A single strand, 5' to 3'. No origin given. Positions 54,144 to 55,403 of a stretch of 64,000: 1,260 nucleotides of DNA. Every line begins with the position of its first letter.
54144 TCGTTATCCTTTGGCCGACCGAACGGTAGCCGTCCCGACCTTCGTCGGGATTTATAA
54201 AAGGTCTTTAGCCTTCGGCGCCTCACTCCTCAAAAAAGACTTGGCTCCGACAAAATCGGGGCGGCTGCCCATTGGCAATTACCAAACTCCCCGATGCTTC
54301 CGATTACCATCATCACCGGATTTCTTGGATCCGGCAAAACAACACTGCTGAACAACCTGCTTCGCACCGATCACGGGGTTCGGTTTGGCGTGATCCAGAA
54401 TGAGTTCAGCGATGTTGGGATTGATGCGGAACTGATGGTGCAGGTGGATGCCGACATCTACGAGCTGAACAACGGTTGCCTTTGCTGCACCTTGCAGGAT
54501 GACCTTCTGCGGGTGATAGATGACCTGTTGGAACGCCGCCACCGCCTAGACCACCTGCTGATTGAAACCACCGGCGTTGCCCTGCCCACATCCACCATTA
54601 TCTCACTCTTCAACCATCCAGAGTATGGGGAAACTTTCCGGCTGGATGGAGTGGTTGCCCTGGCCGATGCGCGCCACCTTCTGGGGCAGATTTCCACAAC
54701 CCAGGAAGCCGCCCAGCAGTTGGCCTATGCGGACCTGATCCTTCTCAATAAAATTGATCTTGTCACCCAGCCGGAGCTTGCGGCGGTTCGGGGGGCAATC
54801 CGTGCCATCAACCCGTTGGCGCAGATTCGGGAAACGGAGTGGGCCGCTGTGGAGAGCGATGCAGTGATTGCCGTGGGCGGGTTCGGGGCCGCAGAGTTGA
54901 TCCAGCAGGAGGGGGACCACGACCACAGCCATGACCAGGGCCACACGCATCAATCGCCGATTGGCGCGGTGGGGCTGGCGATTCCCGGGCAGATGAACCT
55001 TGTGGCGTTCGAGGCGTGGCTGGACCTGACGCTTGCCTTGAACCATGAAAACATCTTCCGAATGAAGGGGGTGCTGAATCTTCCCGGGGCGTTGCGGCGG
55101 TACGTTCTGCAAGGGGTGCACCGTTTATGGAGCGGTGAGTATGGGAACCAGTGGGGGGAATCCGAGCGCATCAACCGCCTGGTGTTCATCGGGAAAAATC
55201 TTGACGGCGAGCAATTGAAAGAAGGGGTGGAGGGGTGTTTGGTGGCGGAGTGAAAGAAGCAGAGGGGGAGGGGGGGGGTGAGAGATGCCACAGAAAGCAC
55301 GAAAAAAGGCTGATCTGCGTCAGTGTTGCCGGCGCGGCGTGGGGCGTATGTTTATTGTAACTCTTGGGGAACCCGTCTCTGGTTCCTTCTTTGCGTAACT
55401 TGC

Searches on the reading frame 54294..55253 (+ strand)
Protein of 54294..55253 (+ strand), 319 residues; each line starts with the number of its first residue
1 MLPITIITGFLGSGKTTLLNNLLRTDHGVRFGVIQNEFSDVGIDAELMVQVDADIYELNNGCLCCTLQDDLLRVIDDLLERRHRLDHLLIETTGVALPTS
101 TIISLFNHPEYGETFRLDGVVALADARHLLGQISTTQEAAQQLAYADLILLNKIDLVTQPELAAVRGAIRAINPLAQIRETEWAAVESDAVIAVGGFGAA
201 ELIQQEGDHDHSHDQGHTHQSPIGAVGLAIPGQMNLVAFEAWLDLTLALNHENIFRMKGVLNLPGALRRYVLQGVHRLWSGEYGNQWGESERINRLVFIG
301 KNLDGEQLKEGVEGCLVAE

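Call 65: search_protein_families(library=pfam, proteins=[window:54294-55253:+], max_evalue=0.001)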
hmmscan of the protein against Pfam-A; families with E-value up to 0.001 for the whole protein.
window:54294-55253:+ (319 aa): 4 families
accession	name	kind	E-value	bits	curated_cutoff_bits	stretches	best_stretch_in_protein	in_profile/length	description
PF02492.25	cobW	-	1.9e-54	184.4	20.7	1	3-178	1-178/180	CobW/HypB/UreG, nucleotide-binding domain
PF07683.19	CobW_C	-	5.7e-20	71.4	22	1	226-316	4-94/94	Cobalamin synthesis protein cobW C-terminal domain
PF13401.12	AAA_22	-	0.00053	20.7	27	0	4-44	7-33/130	AAA domain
PF00009.33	GTP_EFTU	-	0.00069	19.7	26.5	0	116-170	92-147/188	Elongation factor Tu GTP binding domain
